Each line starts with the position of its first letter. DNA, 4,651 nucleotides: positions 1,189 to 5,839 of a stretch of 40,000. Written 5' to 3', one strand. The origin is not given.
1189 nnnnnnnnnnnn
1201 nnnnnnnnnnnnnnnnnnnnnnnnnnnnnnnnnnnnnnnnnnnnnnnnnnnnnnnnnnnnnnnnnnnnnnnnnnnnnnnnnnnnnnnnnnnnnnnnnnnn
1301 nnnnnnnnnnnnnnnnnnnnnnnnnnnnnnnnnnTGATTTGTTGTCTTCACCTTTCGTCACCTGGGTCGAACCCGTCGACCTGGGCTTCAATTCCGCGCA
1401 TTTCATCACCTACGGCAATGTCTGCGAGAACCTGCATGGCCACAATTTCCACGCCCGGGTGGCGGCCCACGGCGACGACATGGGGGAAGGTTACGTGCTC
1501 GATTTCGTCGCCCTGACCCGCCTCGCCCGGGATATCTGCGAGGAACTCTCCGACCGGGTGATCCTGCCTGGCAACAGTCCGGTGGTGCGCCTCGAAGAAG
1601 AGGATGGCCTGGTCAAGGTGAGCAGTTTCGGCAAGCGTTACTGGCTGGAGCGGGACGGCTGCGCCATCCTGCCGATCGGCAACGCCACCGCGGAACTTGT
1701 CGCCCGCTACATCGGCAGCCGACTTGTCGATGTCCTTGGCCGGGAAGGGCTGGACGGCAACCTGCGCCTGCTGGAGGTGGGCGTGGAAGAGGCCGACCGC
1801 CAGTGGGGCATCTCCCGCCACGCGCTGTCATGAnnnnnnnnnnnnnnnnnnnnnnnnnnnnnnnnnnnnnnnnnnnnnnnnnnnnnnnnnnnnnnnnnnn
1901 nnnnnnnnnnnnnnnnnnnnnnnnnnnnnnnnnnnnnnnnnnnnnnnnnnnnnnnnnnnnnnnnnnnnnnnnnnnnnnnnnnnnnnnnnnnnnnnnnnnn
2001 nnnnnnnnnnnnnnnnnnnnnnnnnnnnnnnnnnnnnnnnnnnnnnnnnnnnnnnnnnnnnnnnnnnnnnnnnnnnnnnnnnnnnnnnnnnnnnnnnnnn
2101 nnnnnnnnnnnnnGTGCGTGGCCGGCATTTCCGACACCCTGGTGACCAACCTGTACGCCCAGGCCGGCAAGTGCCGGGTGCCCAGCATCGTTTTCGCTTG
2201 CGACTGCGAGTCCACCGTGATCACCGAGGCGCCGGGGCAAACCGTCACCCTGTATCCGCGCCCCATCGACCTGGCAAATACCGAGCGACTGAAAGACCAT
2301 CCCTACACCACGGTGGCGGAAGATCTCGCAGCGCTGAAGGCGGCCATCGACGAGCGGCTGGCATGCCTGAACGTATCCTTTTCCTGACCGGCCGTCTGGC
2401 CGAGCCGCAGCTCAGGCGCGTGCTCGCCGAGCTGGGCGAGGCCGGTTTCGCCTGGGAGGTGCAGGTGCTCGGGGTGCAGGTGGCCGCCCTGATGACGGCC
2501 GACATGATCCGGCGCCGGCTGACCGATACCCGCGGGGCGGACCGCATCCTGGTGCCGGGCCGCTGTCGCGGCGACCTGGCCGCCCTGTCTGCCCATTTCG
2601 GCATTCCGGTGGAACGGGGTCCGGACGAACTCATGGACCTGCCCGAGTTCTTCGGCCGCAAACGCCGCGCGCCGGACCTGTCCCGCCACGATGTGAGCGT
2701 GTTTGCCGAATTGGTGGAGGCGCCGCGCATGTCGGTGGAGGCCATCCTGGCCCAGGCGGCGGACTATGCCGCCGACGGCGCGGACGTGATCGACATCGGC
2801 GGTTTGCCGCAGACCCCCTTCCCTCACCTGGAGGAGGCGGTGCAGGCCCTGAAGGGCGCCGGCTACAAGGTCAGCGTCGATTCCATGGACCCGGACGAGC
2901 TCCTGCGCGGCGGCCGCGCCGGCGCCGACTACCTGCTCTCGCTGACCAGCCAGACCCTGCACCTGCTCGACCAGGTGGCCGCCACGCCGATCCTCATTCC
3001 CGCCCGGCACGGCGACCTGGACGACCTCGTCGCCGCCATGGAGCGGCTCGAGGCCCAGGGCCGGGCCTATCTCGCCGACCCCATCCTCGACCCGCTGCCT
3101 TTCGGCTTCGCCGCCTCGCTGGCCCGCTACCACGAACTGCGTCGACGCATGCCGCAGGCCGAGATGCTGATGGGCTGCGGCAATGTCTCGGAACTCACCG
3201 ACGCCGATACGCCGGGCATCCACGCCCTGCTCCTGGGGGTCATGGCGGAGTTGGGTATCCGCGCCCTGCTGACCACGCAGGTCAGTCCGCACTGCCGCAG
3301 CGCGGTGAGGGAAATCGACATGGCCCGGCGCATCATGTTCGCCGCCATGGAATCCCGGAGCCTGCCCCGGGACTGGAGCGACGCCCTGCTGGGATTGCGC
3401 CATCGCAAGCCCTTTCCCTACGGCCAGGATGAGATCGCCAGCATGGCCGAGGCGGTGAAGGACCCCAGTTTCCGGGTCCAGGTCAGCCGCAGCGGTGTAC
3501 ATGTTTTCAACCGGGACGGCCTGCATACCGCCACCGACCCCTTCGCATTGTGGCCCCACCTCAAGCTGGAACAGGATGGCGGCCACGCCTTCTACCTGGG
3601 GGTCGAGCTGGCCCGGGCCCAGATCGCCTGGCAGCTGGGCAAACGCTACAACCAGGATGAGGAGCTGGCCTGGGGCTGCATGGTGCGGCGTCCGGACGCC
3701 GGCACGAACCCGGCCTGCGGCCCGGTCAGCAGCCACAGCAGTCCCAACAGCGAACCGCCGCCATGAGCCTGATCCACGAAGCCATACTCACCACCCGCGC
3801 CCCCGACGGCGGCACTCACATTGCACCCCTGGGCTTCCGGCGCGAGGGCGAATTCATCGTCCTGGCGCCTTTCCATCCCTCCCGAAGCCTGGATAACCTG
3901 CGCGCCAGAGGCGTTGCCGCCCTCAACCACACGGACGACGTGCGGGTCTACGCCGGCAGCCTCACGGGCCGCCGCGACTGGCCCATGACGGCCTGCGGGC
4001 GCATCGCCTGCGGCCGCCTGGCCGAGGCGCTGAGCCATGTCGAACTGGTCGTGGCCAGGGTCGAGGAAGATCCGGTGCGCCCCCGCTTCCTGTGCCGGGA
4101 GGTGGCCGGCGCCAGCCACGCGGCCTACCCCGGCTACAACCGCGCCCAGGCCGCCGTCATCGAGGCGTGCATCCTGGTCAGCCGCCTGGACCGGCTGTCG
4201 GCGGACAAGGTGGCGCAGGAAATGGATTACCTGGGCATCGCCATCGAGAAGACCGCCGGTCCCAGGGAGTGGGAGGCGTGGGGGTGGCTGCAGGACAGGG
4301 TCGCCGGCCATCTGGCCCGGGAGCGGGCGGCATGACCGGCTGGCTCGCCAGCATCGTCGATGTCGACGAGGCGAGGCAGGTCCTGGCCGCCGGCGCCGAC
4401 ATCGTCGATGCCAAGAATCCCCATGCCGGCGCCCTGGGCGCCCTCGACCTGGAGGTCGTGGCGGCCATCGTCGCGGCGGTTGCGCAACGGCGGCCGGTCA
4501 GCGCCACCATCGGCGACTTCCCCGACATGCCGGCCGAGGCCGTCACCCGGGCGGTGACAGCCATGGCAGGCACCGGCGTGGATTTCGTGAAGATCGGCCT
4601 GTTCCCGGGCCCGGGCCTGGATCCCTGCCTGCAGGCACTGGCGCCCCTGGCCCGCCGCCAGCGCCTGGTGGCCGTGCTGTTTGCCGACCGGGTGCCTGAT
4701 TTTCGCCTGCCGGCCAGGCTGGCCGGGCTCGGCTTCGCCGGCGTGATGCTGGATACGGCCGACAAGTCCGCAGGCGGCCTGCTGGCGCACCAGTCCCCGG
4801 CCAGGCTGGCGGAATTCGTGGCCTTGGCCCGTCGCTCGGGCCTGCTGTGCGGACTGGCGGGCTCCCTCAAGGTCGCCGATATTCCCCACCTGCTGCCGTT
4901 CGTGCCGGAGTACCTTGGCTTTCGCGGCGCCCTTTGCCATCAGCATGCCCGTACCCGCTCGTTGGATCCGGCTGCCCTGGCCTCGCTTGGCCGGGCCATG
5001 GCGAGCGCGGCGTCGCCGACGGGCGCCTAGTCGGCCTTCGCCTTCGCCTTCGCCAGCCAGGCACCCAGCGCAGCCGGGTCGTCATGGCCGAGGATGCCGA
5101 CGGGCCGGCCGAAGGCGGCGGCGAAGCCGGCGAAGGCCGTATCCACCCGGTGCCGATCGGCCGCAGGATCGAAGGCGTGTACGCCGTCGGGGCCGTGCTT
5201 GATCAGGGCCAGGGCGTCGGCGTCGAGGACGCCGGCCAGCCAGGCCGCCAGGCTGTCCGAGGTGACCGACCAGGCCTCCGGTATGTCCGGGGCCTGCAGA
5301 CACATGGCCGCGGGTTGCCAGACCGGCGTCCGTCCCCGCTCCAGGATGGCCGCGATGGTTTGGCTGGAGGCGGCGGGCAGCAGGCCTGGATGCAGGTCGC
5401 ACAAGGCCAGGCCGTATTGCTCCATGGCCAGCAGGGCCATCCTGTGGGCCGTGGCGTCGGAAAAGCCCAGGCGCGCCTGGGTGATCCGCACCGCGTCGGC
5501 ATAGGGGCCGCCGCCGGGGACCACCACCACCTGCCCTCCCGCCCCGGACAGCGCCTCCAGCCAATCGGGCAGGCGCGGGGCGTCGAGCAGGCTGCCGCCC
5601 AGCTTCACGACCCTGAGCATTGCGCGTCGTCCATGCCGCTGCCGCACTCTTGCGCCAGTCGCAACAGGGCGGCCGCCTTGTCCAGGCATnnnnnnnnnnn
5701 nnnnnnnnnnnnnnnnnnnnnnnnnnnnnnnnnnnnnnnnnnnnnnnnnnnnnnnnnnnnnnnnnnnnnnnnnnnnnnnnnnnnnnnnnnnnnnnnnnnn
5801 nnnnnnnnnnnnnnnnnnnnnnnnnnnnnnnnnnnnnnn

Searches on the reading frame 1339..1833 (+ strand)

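Call 8: search_protein_families(library=pfam, proteins=[window:1339-1833:+])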
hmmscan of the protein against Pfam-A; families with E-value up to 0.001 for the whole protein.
window:1339-1833:+ (164 aa): 1 family
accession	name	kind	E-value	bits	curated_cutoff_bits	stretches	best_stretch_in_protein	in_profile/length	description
PF01242.24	PTPS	-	4.1e-16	59.5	22.4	1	16-158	7-117/121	6-pyruvoyl tetrahydropterin synthase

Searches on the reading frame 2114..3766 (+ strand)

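Call 8: search_protein_families(library=pfam, proteins=[window:2114-3766:+])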
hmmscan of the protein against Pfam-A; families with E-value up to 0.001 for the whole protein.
window:2114-3766:+ (550 aa): 3 families
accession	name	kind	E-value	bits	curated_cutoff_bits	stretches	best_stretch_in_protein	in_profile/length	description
PF20123.4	DUF6513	-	3.3e-39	133.5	23.9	1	86-171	1-86/86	Family of unknown function (DUF6513)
PF14251.12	PterinBD-DUF4346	-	6.1e-05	24.1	29.6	1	490-515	61-86/86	PterinBD-DUF4346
PF00809.28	Pterin_bind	-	0.00034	20.8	25.5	1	207-281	19-104/244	Pterin binding enzyme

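Call 75: search_protein_families(library=ncbifam, proteins=[window:2114-3766:+], max_evalue=0.00001)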
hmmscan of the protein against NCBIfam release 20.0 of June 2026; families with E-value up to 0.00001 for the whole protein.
window:2114-3766:+ (550 aa): 1 family
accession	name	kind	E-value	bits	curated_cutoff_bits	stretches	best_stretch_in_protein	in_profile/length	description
TIGR00284.1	TIGR00284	hypoth_equivalog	5.1e-57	193.5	256.65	2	195-518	153-497/497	dihydropteroate synthase-like protein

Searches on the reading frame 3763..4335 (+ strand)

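Call 8: search_protein_families(library=pfam, proteins=[window:3763-4335:+])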
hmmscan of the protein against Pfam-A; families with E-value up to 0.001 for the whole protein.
window:3763-4335:+ (190 aa): 2 families
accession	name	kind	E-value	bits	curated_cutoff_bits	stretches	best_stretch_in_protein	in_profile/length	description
PF04289.18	DUF447_N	-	6.9e-20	71.6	24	1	6-119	2-113/114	Protein of unknown function (DUF447) N-terminal domain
PF20766.2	DUF447_C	-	3.1e-15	56.4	24.8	1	126-177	1-52/53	Protein of unknown function (DUF447)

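Call 75: search_protein_families(library=ncbifam, proteins=[window:3763-4335:+], max_evalue=0.00001)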
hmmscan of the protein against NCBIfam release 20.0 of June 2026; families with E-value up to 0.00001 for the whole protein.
window:3763-4335:+ (190 aa): 0 families

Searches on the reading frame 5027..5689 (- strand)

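Call 8: search_protein_families(library=pfam, proteins=[window:5027-5689:-])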
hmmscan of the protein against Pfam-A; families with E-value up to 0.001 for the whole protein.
window:5027-5689:- (220 aa): 1 family
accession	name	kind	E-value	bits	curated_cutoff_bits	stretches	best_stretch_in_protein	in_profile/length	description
PF00696.33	AA_kinase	-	9.9e-14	52.1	24.9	1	24-178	1-186/234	Amino acid kinase family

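Call 75: search_protein_families(library=ncbifam, proteins=[window:5027-5689:-], max_evalue=0.00001)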
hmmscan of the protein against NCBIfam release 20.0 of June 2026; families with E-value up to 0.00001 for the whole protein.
window:5027-5689:- (220 aa): 2 families
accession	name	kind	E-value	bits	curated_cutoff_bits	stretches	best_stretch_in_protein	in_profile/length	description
NF040622.1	MfnE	equivalog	2.7e-17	63.2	300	1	26-170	2-146/211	[5-(aminomethyl)furan-3-yl]methyl phosphate kinase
TIGR00761.1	argB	equivalog_domain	4.4e-06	26.4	151.3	0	102-164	118-176/231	acetylglutamate kinase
